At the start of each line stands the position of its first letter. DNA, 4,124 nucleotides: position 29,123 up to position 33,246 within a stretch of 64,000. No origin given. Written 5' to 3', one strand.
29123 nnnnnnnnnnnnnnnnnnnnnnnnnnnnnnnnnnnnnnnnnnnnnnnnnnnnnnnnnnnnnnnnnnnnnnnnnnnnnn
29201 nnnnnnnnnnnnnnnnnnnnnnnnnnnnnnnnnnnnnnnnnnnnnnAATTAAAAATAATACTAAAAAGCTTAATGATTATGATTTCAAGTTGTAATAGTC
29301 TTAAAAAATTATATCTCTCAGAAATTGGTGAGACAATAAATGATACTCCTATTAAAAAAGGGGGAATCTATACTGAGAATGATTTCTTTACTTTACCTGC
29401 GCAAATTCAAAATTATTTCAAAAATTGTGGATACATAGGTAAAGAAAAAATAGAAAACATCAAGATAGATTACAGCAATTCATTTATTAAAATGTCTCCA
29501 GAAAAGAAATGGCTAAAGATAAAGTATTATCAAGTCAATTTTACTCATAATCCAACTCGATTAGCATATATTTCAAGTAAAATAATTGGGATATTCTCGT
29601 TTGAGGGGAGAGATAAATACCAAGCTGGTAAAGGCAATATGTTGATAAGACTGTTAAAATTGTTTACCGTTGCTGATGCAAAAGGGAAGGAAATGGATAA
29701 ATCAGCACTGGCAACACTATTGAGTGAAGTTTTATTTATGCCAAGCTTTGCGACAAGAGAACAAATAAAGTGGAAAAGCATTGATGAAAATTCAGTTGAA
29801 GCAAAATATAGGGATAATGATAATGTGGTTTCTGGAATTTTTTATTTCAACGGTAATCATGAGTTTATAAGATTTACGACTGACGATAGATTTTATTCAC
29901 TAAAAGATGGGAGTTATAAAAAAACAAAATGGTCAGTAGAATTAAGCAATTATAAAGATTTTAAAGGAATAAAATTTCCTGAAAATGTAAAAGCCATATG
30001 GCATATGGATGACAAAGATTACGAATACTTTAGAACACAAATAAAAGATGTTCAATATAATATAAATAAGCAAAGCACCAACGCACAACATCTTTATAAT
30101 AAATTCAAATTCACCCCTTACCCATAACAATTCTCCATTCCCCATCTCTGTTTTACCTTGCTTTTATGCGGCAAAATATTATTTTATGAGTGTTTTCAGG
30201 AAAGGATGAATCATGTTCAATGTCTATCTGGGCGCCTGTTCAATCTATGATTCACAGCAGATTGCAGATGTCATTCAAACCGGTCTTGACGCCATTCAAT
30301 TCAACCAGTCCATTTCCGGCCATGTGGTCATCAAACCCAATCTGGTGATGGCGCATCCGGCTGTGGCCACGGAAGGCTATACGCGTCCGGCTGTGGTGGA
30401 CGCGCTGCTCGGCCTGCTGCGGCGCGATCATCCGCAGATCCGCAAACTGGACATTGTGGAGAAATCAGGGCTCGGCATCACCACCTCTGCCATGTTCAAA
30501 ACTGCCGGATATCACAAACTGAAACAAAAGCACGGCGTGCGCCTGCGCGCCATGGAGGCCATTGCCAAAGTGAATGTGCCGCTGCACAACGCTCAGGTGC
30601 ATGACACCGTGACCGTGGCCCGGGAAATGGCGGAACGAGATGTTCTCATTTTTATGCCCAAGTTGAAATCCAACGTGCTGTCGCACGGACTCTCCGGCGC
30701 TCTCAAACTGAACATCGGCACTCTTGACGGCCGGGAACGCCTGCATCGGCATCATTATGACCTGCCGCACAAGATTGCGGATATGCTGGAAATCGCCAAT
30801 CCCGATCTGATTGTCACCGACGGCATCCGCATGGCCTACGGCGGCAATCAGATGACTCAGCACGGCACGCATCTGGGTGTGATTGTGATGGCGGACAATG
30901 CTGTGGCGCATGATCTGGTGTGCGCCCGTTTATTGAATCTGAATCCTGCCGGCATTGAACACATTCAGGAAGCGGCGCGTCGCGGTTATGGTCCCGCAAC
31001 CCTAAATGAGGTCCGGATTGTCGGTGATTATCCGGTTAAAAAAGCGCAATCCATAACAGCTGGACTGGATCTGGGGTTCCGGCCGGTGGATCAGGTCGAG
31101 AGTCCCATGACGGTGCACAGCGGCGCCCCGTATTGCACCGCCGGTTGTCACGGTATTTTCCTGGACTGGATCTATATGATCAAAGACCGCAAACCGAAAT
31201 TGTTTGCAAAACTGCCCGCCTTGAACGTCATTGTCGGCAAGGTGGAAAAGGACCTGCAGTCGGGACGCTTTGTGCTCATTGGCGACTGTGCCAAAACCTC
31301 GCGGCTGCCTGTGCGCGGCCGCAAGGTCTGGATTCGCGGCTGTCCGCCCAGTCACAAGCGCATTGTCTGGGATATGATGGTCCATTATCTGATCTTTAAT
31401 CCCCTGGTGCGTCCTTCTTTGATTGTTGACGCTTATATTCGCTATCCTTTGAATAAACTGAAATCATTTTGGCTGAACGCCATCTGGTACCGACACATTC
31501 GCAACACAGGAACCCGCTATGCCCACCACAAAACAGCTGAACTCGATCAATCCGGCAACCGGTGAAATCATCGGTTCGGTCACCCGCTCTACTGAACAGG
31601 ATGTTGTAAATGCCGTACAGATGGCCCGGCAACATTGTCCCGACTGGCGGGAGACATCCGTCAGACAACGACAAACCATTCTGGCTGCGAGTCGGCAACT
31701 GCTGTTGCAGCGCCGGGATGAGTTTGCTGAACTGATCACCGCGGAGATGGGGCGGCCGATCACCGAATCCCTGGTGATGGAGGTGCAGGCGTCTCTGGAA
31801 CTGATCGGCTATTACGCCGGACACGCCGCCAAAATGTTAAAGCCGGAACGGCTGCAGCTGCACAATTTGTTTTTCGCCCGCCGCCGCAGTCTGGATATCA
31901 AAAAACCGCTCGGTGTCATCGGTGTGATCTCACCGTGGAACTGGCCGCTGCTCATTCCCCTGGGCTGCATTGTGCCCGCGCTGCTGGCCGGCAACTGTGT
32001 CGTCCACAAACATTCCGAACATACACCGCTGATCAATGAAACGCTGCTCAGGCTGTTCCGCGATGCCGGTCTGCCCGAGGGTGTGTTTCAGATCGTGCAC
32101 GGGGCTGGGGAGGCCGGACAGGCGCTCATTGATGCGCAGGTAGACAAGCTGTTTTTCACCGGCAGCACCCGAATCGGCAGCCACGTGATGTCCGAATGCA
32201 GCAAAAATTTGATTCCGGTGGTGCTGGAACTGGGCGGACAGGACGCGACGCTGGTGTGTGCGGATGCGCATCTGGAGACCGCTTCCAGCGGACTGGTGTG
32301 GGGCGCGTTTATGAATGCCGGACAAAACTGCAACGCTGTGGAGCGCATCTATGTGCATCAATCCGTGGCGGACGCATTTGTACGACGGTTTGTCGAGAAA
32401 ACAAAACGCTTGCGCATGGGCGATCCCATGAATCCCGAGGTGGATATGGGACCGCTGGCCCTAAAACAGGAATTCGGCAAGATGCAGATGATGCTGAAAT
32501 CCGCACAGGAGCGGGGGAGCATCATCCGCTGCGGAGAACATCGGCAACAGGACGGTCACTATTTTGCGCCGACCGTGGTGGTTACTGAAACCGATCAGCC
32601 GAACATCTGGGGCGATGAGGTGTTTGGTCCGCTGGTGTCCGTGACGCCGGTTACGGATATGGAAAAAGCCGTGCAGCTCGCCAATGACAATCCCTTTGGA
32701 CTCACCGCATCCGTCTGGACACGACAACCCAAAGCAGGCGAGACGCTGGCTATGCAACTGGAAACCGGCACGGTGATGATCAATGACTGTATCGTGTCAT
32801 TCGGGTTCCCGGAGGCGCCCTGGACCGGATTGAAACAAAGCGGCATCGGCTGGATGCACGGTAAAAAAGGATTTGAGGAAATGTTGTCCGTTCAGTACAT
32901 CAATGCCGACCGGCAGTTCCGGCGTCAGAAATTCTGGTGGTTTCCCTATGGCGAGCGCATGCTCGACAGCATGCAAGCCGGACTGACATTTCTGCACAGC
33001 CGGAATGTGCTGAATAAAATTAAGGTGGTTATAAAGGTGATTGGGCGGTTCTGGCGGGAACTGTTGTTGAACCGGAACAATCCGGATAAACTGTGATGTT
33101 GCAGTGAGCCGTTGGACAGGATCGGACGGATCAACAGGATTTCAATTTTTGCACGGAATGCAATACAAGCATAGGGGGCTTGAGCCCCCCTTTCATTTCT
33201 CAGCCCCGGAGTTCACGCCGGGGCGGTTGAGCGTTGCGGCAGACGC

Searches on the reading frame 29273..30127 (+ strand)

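Call 9: search_protein_families(library=pfam, proteins=[window:29273-30127:+], max_evalue=0.01)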
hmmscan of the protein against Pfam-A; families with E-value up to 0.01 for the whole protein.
window:29273-30127:+ (284 aa): 2 families
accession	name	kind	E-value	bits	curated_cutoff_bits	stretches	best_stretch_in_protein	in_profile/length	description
PF20181.5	DUF6544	-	1.1e-73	247.5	25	1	32-254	2-220/221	Family of unknown function (DUF6544)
PF21900.3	DUF6920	-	2e-69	234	27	1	40-262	2-222/222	Family of unknown function (DUF6920)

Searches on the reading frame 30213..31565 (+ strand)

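Call 9: search_protein_families(library=pfam, proteins=[window:30213-31565:+], max_evalue=0.01)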
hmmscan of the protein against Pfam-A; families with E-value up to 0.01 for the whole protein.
window:30213-31565:+ (450 aa): 1 family
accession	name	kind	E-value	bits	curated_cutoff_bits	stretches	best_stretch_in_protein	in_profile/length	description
PF04015.17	DUF362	-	2.9e-30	106.3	24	1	38-239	1-200/200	Domain of unknown function (DUF362)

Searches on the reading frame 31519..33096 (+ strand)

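Call 9: search_protein_families(library=pfam, proteins=[window:31519-33096:+], max_evalue=0.01)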
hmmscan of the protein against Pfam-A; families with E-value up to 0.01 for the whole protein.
window:31519-33096:+ (525 aa): 1 family
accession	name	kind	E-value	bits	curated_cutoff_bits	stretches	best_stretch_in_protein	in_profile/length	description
PF00171.27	Aldedh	-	7.2e-142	473.6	23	1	4-460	6-460/461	Aldehyde dehydrogenase family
